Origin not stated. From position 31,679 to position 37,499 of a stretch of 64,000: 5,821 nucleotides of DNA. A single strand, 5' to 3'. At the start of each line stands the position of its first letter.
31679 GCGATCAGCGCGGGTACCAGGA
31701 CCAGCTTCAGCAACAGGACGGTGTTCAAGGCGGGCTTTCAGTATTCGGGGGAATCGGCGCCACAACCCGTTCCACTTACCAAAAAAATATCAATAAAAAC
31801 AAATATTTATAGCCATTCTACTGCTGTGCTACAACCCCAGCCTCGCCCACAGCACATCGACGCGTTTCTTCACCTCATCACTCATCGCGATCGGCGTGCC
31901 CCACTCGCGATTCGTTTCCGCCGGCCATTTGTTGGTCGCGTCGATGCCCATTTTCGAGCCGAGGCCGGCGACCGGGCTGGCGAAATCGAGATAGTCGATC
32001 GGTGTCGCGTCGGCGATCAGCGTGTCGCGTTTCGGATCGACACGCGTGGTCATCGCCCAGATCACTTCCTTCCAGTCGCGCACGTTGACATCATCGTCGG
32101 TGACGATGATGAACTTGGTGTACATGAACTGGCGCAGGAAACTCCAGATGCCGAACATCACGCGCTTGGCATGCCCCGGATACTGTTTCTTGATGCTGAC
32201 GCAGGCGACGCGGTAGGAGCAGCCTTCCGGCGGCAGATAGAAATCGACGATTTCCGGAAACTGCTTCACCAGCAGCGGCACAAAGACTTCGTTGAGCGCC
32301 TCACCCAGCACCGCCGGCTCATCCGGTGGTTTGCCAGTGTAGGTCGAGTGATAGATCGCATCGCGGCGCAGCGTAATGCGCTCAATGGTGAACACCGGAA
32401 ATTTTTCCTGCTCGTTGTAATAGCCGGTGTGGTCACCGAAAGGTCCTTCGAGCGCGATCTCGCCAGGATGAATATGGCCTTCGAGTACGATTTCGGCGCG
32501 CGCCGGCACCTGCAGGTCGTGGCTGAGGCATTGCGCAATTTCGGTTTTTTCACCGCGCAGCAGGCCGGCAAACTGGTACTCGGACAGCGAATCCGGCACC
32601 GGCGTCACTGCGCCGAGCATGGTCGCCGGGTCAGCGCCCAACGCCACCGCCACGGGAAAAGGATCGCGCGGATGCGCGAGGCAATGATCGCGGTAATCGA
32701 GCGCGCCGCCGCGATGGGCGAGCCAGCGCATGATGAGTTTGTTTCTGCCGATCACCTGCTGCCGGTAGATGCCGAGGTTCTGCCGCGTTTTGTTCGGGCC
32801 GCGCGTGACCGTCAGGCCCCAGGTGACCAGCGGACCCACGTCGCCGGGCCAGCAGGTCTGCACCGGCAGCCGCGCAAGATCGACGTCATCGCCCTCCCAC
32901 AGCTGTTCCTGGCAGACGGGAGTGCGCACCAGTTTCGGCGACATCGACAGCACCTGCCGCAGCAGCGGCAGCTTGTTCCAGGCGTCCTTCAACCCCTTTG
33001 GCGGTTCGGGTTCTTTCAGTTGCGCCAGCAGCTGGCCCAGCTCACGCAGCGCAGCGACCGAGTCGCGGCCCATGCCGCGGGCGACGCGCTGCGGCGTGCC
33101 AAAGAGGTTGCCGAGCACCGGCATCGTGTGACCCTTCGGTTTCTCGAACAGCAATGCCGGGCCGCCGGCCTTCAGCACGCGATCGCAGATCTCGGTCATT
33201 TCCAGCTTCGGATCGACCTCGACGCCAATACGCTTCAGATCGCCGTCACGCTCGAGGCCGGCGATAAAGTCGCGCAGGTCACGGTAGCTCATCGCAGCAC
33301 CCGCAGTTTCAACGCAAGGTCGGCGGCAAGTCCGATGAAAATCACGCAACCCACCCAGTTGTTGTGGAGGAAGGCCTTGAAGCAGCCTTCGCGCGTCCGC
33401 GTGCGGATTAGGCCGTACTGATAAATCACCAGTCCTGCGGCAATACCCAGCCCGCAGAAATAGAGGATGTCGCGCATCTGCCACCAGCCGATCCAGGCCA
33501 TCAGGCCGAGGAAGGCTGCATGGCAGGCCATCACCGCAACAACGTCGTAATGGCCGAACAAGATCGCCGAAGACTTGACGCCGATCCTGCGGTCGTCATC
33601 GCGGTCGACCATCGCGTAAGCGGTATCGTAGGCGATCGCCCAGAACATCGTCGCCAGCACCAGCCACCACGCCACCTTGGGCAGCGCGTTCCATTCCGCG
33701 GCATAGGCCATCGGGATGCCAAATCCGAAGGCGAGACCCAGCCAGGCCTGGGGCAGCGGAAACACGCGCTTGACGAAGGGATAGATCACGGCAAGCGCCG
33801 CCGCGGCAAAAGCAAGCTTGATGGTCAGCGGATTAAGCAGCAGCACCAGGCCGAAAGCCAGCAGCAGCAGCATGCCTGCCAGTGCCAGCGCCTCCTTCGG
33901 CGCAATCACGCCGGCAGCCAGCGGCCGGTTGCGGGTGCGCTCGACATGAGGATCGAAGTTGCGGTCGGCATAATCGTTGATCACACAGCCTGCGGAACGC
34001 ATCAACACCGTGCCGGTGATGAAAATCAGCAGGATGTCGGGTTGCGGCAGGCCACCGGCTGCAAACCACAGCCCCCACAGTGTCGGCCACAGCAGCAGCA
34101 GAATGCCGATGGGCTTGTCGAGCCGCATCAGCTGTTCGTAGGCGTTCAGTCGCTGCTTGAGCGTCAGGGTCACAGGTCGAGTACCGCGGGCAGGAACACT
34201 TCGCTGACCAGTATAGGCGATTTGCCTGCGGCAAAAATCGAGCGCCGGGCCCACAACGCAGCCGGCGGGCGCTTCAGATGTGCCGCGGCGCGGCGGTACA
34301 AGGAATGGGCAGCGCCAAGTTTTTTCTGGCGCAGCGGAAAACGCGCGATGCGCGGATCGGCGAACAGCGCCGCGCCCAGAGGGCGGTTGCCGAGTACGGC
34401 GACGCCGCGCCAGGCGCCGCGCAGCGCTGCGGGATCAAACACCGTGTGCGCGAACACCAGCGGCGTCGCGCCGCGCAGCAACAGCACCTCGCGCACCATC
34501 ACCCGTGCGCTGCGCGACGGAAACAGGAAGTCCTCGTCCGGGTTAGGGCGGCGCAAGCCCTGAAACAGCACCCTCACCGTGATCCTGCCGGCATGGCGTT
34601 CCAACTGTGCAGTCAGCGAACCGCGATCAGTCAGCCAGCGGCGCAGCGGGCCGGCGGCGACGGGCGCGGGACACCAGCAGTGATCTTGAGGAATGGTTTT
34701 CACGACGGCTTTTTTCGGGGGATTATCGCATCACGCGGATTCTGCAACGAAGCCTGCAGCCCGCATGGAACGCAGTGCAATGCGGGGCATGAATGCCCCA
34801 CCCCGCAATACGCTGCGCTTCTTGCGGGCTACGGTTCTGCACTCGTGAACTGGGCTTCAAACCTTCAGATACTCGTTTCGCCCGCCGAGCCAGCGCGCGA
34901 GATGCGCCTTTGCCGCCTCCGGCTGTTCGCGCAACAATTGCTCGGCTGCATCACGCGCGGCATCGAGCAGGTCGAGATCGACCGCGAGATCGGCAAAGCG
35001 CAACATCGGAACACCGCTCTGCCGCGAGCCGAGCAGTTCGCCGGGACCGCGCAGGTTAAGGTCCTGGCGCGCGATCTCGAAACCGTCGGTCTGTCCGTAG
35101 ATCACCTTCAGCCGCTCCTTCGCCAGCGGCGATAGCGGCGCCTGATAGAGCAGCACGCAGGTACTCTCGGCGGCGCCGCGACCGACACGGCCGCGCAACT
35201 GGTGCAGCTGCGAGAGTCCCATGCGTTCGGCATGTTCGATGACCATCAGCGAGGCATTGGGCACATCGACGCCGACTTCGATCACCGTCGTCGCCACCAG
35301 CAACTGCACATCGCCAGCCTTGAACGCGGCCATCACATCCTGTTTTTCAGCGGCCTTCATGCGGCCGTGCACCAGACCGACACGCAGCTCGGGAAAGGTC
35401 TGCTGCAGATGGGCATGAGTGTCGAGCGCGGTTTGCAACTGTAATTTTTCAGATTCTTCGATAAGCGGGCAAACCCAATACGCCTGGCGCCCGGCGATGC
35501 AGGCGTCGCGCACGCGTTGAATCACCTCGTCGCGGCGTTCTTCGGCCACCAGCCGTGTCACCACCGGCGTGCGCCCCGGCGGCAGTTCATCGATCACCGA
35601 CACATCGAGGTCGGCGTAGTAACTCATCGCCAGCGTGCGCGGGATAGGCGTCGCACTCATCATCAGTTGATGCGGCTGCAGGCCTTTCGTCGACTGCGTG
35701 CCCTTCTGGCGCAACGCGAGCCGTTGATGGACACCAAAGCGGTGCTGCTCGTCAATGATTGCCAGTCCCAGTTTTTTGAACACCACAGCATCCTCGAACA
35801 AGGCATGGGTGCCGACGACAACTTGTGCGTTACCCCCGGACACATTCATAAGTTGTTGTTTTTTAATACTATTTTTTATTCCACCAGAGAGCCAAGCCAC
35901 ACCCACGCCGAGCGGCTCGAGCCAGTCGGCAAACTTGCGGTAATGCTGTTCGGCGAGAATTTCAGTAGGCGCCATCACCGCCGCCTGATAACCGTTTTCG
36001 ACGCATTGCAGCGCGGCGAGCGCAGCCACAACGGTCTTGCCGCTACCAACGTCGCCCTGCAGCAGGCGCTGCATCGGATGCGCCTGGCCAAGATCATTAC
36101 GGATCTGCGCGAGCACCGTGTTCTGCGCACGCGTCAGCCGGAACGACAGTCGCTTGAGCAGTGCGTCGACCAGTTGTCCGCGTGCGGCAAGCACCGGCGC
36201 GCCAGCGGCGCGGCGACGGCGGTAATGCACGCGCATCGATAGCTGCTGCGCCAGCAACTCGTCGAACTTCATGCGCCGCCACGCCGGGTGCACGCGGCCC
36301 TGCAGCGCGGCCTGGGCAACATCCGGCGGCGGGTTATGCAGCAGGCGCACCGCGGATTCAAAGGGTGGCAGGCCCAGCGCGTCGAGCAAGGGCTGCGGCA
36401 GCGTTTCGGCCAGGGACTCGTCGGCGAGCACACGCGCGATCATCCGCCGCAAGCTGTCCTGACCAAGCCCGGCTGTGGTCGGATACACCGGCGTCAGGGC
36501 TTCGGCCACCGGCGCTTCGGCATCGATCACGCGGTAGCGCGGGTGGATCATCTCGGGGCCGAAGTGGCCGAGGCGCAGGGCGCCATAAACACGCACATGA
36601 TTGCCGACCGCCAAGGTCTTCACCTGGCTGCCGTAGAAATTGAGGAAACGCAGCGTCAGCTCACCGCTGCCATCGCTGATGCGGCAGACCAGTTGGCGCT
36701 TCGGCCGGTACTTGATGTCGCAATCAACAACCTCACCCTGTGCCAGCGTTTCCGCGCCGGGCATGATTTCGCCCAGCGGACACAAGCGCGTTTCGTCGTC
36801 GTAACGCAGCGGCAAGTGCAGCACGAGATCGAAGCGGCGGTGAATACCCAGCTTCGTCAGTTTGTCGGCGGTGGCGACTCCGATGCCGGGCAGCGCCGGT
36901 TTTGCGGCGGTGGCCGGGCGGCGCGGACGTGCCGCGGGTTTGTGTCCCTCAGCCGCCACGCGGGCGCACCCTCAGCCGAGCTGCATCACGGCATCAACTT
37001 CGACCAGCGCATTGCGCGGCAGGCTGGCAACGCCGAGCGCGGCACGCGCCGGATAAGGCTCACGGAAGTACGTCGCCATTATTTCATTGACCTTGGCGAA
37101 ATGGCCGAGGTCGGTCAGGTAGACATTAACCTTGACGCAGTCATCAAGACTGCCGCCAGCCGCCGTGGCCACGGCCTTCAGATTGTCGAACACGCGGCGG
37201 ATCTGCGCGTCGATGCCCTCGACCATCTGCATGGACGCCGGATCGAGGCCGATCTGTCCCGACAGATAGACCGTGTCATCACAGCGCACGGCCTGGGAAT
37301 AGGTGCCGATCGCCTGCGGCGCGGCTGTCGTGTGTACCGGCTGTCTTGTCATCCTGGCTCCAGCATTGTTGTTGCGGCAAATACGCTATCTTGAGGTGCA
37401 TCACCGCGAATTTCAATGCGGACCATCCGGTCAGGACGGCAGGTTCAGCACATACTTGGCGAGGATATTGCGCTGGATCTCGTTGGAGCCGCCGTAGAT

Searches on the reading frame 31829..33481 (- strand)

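Call 63: search_protein_families(library=pfam, proteins=[window:31829-33481:-], max_evalue=0.0001)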
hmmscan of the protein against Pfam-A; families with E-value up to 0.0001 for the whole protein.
window:31829-33481:- (550 aa): 3 families
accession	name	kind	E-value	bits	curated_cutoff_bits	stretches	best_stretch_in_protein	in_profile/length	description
PF01977.22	UbiD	-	5.8e-80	267.8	23.3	1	187-385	7-206/206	3-octaprenyl-4-hydroxybenzoate carboxy-lyase Rift-related domain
PF20696.2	UbiD_C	-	3.2e-47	160.1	24.2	1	391-515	2-127/127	3-octaprenyl-4-hydroxybenzoate carboxy-lyase C-terminal domain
PF20695.2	UbiD_N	-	1.9e-30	105.2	24.3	1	74-152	2-78/78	3-octaprenyl-4-hydroxybenzoate carboxy-lyase N-terminal domain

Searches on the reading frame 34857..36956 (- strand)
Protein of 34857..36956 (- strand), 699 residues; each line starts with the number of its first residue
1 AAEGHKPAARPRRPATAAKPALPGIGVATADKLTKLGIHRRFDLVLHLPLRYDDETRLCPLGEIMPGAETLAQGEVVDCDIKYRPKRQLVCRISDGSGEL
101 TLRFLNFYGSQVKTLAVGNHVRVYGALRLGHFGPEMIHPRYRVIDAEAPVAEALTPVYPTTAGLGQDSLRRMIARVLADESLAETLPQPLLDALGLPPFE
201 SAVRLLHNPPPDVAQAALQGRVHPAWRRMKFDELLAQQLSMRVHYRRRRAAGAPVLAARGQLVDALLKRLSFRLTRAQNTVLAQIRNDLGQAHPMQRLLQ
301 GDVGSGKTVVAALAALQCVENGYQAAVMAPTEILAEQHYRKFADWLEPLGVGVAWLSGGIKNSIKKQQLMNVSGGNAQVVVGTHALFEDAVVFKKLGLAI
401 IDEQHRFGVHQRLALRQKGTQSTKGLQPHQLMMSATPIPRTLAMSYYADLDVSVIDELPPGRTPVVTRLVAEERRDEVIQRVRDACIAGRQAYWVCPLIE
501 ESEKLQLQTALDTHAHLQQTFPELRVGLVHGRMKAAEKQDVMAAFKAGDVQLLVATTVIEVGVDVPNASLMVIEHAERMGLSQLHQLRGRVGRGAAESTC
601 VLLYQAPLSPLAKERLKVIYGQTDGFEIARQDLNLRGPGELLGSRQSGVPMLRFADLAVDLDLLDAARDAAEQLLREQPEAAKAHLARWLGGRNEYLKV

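Call 63: search_protein_families(library=pfam, proteins=[window:34857-36956:-], max_evalue=0.0001)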
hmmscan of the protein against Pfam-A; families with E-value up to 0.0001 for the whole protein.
window:34857-36956:- (699 aa): 7 families
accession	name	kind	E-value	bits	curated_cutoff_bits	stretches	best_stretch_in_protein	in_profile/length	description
PF00270.35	DEAD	-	2.3e-26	93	26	1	295-442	15-164/167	DEAD/DEAH box helicase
PF00271.37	Helicase_C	-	1.2e-20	74.3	23.5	1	490-593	16-108/110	Helicase conserved C-terminal domain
PF17191.10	RecG_wedge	-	8.5e-14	51.9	23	1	25-176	8-158/162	RecG wedge domain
PF19833.4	RecG_dom3_C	-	3.6e-13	49.8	26.8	1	623-684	2-64/87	ATP-dependent DNA helicase RecG, domain 3, C-terminal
PF04851.21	ResIII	-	1.1e-10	42.1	22.5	1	273-437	3-162/164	Type III restriction enzyme, res subunit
PF01336.31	tRNA_anti-codon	-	6.9e-06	26.4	27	1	74-144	5-75/75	OB-fold nucleic acid binding domain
PF22590.2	Cas3-like_C_2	-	1.3e-05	25.9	27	1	508-593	13-103/106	CRISPR-associated nuclease/helicase Cas3, C-terminal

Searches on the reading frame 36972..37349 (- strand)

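Call 63: search_protein_families(library=pfam, proteins=[window:36972-37349:-], max_evalue=0.0001)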
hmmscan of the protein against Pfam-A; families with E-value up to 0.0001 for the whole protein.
window:36972-37349:- (125 aa): 1 family
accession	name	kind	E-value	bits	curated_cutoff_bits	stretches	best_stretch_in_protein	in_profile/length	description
PF01042.26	Ribonuc_L-PSP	-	4.9e-35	120.6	27.3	1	8-121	2-118/121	Endoribonuclease L-PSP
